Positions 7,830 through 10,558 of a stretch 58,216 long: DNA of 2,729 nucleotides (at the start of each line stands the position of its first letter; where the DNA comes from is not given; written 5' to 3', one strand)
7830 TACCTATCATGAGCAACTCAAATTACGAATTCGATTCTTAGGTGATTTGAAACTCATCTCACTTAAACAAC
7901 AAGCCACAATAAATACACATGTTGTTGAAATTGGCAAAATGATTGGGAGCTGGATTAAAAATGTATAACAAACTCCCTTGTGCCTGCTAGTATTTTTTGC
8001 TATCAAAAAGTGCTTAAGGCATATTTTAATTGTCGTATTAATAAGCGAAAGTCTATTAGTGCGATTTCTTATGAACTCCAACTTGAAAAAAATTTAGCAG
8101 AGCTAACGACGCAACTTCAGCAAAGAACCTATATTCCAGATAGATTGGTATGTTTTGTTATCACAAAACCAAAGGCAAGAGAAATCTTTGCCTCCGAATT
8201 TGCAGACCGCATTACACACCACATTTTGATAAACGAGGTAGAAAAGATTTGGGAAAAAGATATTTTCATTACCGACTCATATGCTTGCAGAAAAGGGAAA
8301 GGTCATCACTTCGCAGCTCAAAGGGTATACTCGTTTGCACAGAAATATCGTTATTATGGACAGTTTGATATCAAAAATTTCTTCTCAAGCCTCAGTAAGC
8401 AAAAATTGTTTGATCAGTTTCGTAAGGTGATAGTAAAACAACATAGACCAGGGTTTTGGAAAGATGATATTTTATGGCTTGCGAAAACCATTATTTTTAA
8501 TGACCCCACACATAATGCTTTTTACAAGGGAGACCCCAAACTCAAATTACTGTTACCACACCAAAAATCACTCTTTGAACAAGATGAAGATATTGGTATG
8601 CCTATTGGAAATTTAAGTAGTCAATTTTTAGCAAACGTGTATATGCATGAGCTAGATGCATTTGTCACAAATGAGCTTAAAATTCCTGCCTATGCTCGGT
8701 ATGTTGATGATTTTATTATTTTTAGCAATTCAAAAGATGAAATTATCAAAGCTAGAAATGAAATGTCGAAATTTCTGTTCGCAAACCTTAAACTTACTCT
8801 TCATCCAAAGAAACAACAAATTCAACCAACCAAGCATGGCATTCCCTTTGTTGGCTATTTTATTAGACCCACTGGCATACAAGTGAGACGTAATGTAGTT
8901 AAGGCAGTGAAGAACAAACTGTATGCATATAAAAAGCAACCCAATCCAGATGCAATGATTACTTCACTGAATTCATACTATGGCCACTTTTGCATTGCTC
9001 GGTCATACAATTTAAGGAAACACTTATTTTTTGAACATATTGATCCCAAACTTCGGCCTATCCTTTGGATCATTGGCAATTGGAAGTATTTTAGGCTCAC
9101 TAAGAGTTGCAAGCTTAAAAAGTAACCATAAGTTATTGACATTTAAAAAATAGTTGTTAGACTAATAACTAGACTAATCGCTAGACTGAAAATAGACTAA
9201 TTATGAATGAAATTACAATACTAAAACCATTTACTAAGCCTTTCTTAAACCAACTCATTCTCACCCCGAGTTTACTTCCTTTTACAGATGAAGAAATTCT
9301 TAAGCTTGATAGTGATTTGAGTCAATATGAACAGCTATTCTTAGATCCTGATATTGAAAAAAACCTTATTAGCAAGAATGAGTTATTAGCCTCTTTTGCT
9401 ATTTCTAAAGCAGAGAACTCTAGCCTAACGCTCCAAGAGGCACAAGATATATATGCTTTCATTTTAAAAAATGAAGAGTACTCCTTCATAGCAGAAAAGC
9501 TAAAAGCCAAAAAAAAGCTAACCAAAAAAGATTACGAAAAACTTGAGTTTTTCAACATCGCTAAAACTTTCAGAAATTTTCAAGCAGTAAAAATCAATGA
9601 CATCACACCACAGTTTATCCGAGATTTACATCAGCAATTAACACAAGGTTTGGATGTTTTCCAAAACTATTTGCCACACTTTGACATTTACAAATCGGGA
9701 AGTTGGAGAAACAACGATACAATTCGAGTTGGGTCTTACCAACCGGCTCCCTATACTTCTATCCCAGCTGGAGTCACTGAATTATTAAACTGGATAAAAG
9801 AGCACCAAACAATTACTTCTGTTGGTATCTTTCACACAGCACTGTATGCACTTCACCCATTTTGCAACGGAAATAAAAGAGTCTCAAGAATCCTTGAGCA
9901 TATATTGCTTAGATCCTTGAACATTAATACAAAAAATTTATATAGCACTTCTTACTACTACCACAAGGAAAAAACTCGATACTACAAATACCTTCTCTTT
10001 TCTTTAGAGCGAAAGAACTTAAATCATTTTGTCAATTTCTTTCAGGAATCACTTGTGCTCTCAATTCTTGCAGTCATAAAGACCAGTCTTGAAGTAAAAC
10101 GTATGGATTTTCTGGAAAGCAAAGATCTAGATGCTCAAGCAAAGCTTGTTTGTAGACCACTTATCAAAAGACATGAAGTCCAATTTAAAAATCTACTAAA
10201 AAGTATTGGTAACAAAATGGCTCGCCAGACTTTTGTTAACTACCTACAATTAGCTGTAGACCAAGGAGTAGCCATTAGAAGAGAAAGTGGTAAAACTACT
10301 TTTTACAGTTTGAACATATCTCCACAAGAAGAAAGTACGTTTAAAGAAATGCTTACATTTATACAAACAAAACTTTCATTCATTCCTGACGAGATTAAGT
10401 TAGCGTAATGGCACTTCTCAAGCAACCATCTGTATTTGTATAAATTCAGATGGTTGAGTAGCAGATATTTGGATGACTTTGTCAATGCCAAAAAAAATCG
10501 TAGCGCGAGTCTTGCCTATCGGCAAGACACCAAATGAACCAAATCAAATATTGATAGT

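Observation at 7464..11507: Complete DGR: 138-bp TR/VR pair whose 11 mismatches are all at template adenines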

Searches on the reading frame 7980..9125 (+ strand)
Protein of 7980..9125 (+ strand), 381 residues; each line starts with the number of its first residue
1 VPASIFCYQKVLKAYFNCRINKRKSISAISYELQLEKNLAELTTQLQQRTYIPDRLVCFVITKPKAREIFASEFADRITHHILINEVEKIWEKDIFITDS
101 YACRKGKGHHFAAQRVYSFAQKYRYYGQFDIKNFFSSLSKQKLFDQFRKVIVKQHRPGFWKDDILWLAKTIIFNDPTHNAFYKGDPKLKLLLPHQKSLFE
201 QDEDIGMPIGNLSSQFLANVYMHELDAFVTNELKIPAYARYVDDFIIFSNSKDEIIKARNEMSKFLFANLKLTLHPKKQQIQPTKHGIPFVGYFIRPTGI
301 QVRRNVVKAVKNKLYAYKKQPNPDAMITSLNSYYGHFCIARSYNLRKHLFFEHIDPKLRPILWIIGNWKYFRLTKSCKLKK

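Call 3: search_protein_families(library=pfam, proteins=[window:7980-9125:+], max_evalue=0.01)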
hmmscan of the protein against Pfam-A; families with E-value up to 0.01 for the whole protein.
window:7980-9125:+ (381 aa): 1 family
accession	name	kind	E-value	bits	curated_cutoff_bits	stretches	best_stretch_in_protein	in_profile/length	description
PF00078.32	RVT_1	-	6e-18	65.7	29.6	1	66-293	9-203/205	Reverse transcriptase (RNA-dependent DNA polymerase)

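Call 4: search_protein_families(library=ncbifam, proteins=[window:7980-9125:+], max_evalue=0.01)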
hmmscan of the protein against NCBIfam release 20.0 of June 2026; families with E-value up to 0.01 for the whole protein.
window:7980-9125:+ (381 aa): 8 families
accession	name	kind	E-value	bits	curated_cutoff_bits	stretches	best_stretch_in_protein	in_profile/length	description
TIGR04416.1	group_II_RT_mat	equivalog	2.8e-30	105.7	300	2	201-308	174-289/353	group II intron reverse transcriptase/maturase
NF038233.2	retron_St85_RT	exception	2.9e-18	66.2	235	1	121-335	86-271/289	retron St85 family RNA-directed DNA polymerase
NF041747.1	Drt3a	equivalog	2.7e-15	56.6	200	1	201-285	158-241/412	antiviral reverse transcriptase Drt3a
NF041746.1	Drt2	equivalog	1.8e-10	40.5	390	1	197-283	214-300/416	antiviral reverse transcriptase Drt2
TIGR04499.1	abortive_AbiA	subfamily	1.1e-09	37.6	250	2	211-284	206-293/615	AbiA family abortive infection protein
NF041749.1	Drt4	equivalog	5.7e-07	28.9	450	1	200-282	188-267/489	antiviral reverse transcriptase Drt4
NF041750.1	Drt5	equivalog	3e-06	26.5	550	1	219-282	191-251/484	antiviral reverse transcriptase Drt5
NF041748.1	Drt3b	equivalog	0.00028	19.7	350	1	202-281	227-314/647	antiviral reverse transcriptase Drt3b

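Call 9: find_homologous_proteins(query=window:7980-9125:+)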
Query window:7980-9125:+ (381 aa): 1014 proteins with E <= 0.001 among 2185 candidates; the best 120 are listed.
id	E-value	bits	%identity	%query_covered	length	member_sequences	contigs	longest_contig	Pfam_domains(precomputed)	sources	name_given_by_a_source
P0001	1.7e-240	816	93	100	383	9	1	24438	PF00078.33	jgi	jgi:RNA-directed DNA polymerase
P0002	3.7e-166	571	65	99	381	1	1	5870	PF00078.33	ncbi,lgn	-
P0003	4.1e-163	561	64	100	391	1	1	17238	PF00078.33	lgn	-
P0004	1.5e-161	556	66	98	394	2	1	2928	PF00078.33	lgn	-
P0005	1.5e-159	550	63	99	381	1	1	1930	PF00078.33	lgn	-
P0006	8.4e-159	547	63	98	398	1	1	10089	PF00078.33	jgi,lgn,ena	jgi:hypothetical protein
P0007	1.5e-155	536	64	96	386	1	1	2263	PF00078.33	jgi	jgi:hypothetical protein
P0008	8.0e-155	534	61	98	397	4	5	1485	PF00078.33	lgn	-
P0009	9.2e-155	534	60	100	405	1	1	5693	PF00078.33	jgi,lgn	-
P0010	9.7e-155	534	62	98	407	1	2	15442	PF00078.33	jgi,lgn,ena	-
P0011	2.0e-154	533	62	98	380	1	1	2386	PF00078.33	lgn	-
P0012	2.5e-153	529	61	98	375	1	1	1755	PF00078.33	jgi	jgi:hypothetical protein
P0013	3.3e-153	529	65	93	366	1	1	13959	PF00078.33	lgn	-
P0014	3.8e-153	528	61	98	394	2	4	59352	PF00078.33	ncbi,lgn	-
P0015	3.9e-152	525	59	100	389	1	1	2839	PF00078.33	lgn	-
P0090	2.1e-97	345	47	92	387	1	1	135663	PF00078.33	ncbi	-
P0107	3.6e-92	328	45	93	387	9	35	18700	PF00078.33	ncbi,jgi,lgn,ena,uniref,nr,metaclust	ncbi:MAG: reverse transcriptase [Candidatus Brennerbacteria bacterium CG11_big_fil_rev_8_21_14_0_20_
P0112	1.0e-90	323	43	98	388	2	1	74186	PF00078.33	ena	-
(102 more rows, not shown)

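Call 10: search_solved_structures(query=window:7980-9125:+, max_evalue=0.001, show_alignments=1)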
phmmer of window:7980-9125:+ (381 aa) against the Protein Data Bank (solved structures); distinct sequences matched with E-value up to 0.001: 10.
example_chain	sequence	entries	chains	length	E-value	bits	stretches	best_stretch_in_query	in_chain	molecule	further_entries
8ub7_A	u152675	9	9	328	1.8e-31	113.1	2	201-345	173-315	Reverse transcriptase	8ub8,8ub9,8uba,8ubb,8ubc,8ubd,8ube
6ar1_A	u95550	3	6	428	8.8e-10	41.7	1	42-147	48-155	GsI-IIC RT | Trt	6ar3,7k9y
5g2x_C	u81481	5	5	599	1e-09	41.5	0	233-298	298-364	GROUP II INTRON-ENCODED PROTEIN LTRA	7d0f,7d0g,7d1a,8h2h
7kft_D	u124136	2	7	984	1.1e-08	38.1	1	43-297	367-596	Cas6-RT-Cas1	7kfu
8bgj_A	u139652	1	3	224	1.2e-08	38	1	205-263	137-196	RNA-directed DNA polymerase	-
6me0_C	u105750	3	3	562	1.5e-07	34.4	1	205-320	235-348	Maturase reverse transcriptase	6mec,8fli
9wy8_A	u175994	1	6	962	3.3e-06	29.9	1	155-286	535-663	Maltose/maltodextrin-binding periplasmic protein,Reverse transcriptase domain-containing p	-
5hhl_A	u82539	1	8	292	3.3e-06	29.9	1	201-293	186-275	Retron-type reverse transcriptase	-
5hhj_A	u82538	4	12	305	4.7e-06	29.5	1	201-293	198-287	Retron-type reverse transcriptase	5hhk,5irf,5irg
7uim_D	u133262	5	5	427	8.9e-06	28.5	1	201-301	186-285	Group II intron reverse transcriptase/maturase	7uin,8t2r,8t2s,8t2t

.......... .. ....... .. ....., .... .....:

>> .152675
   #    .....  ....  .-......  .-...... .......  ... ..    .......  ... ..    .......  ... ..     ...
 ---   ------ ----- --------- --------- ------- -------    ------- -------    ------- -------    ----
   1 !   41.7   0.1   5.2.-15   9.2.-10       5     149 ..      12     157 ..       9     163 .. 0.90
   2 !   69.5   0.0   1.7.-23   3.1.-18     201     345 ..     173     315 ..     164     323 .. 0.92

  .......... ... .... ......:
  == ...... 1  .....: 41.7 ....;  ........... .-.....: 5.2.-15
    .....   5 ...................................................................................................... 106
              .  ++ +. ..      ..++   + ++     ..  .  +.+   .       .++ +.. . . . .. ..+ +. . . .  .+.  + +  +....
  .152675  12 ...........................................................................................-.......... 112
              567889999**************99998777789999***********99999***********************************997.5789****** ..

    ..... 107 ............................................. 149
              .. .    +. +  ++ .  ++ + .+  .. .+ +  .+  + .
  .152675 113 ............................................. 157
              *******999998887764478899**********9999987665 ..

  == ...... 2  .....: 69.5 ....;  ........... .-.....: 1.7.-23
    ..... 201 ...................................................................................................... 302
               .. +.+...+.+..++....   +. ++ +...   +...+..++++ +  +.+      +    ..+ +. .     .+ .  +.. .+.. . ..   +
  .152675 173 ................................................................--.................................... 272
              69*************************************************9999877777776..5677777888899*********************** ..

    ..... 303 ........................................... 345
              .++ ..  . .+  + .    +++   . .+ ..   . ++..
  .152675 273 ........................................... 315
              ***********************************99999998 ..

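Call 12: find_encoding_contigs(protein=P0001, flank=10000, max_places=6)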
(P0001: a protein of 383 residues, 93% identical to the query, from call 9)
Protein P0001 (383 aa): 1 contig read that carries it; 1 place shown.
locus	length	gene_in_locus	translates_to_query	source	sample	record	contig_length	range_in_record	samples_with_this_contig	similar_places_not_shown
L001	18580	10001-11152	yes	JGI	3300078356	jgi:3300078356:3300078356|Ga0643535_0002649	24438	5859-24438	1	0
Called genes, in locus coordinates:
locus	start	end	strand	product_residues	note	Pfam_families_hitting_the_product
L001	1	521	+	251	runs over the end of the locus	PF00687:Ribosomal_L1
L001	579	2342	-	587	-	PF07973:tRNA_SAD, PF00587:tRNA-synt_2b, PF03129:HGTP_anticodon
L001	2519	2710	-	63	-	-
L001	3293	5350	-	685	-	PF12704:MacB_PCD, PF02687:FtsX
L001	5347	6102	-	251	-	PF00005:ABC_tran, PF13304:AAA_21 (faint)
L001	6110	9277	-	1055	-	PF00041:fn3 (faint), PF25059:FN3_DSCAM-DSCAML_C (faint), PF16655:PhoD_N (faint), PF16656:Pur_ac_phosph_N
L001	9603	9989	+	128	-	PF22296:bAvd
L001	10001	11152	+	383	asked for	PF00078:RVT_1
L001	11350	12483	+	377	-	PF13173:AAA_14, PF13401:AAA_22 (faint), PF13635:DUF4143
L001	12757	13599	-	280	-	PF07603:Lcl_C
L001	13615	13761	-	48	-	-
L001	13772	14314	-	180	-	-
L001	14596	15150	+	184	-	PF00466:Ribosomal_L10, PF27436:RL10_C (faint)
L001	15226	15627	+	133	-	PF16320:Ribosomal_L12_N, PF00542:Ribosomal_L12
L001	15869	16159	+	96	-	PF12728:HTH_17, PF13411:MerR_1, PF00376:MerR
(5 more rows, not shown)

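Call 13: find_encoding_contigs(protein=window:7980-9125:+, flank=10000, max_places=6)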
Protein window:7980-9125:+ (381 aa): 1 contig read that carries it; 1 place shown.
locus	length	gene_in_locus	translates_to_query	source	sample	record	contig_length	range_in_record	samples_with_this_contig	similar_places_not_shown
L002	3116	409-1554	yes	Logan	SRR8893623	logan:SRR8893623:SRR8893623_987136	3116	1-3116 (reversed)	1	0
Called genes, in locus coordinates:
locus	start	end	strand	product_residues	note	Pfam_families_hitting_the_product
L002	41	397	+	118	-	PF22296:bAvd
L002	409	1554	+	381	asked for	PF00078:RVT_1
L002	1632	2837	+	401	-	PF02661:Fic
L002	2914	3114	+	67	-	?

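Call 21: find_related_loci(query=window:7980-9125:+, collection=genome_contigs, flank=6000)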
Query window:7980-9125:+ (381 aa) in genome_contigs; peptide patterns used: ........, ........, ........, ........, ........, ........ (x = any residue, [..] = any of these).
56 stretches matched a pattern; 5 encode a relative of the query (tblastn E <= 1e-3); 5 distinct loci.
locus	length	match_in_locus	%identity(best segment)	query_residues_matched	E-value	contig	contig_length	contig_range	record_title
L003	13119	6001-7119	66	3-375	1e-167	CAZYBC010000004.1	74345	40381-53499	MAG TPA_asm: uncultured Pseudomonadales bacterium isolate SRP263991_co1_159 genome assembly, contig: NODE_271_length_743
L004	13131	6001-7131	61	1-375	1e-158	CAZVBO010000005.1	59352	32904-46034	MAG TPA_asm: uncultured Pseudomonadales bacterium isolate SRP304446_co1_134 genome assembly, contig: NODE_312_length_593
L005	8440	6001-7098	56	4-362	1e-141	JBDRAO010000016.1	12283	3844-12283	MAG: bacterium isolate MEGAHIT-group-1.1005 k141_6284319, whole genome shotgun sequence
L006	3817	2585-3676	54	4-362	6e-132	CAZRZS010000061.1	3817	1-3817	MAG TPA_asm: uncultured Gammaproteobacteria bacterium isolate binchicken_co387_82 genome assembly, contig: NODE_35344_le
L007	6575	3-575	54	185-375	2e-69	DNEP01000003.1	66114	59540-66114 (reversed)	MAG TPA_asm: Candidatus Paceibacterota bacterium isolate UBA12128 contig_11407, whole genome shotgun sequence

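Call 22: find_related_loci(query=window:7980-9125:+, collection=metagenome_contigs, flank=6000)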
Query window:7980-9125:+ (381 aa) in metagenome_contigs; peptide patterns used: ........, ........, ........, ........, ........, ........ (x = any residue, [..] = any of these).
113 stretches matched a pattern; 24 encode a relative of the query (tblastn E <= 1e-3); 24 distinct loci.
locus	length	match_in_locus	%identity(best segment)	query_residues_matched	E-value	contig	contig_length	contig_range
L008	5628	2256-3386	62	1-375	2e-161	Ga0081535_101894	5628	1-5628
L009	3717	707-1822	59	1-372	9e-161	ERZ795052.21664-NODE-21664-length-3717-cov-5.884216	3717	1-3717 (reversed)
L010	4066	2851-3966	59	1-372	2e-159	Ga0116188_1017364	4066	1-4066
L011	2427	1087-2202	59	1-372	4e-164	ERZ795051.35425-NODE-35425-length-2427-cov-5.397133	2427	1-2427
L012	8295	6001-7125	59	1-375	2e-151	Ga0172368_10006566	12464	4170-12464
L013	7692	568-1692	59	1-375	7e-150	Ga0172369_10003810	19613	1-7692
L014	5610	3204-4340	57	1-379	1e-150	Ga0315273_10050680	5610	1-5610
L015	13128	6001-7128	55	1-376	4e-148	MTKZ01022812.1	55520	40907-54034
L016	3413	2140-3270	55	1-377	3e-154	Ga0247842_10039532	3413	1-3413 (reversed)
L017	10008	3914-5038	56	1-375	6e-148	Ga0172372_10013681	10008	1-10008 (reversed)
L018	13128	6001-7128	54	1-376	1e-146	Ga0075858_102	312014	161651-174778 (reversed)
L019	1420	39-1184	54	1-381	2e-160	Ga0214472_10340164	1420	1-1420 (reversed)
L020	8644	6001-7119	57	1-372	1e-143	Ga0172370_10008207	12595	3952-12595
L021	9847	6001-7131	55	1-377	5e-143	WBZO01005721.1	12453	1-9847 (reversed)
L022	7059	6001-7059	58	1-353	2e-140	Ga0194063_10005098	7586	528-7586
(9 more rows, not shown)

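Call 107: find_encoding_contigs(protein=P0107, flank=3000, max_places=2)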
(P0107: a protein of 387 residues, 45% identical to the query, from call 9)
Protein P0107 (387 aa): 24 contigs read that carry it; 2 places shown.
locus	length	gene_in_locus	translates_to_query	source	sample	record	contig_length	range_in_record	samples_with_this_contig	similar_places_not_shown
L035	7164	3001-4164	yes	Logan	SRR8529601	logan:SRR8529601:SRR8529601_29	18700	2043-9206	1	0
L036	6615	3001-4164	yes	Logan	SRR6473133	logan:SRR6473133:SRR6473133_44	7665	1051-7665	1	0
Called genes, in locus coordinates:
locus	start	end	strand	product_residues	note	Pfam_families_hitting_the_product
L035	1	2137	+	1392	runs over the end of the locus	?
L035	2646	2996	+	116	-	PF22296:bAvd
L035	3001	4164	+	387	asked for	PF00078:RVT_1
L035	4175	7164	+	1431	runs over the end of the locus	-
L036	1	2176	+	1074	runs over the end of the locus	?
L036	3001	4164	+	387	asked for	PF00078:RVT_1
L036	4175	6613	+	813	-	?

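Call 108: find_encoding_contigs(protein=P0090, flank=3000, max_places=2)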
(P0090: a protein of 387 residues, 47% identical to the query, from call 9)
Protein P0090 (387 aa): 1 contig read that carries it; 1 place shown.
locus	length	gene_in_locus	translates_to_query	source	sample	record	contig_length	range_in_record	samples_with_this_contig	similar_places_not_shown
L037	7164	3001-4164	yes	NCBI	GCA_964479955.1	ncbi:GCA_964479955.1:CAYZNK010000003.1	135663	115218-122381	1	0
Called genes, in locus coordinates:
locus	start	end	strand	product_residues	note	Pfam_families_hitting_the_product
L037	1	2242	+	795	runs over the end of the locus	PF07603:Lcl_C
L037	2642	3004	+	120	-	PF22296:bAvd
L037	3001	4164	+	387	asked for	PF00078:RVT_1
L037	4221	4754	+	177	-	PF01936:NYN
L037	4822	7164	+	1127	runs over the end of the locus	PF13620:CarboxypepD_reg (faint)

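Call 109: find_encoding_contigs(protein=P0112, flank=3000, max_places=2)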
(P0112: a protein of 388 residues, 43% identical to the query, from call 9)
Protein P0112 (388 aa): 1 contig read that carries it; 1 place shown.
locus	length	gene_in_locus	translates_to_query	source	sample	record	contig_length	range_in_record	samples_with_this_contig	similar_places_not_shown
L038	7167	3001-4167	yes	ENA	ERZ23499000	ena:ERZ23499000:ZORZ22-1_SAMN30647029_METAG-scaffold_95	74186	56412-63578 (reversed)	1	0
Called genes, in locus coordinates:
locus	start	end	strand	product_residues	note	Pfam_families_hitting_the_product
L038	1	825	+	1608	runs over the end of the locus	-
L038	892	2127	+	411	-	PF09603:Fib_succ_major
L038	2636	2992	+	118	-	PF22296:bAvd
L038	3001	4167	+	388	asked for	PF00078:RVT_1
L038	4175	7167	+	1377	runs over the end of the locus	-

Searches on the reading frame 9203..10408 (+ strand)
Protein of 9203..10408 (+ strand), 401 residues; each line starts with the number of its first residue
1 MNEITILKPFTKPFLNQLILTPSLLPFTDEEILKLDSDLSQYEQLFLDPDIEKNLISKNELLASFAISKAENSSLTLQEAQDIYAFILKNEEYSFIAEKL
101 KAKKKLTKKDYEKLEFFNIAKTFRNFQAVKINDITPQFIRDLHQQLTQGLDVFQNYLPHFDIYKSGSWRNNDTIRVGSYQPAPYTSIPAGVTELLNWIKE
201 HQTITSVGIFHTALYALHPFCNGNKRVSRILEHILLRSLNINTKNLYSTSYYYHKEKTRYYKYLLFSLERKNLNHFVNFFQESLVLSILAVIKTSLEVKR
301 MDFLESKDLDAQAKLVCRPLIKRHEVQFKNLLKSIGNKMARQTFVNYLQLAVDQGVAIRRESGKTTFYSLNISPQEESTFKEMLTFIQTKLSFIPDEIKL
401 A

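Call 3: search_protein_families(library=pfam, proteins=[window:9203-10408:+], max_evalue=0.01)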
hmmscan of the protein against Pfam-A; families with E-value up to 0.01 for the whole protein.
window:9203-10408:+ (401 aa): 1 family
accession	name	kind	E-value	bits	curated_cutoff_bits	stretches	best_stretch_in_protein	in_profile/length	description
PF02661.23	Fic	-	2e-13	51.4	24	1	134-236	2-93/93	Fic/DOC family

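Call 4: search_protein_families(library=ncbifam, proteins=[window:9203-10408:+], max_evalue=0.01)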
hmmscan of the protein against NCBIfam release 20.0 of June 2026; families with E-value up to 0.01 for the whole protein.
window:9203-10408:+ (401 aa): 2 families
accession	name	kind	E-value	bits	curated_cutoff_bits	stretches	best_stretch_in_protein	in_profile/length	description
NF046030.1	ProtAdlyltaseSoFic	equivalog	8.4e-08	31.5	550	1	204-368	179-346/361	protein adenylyltransferase Fic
TIGR02613.1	mob_myst_B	hypoth_equivalog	6.6e-07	29.4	124.4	1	102-279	14-184/186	mobile mystery protein B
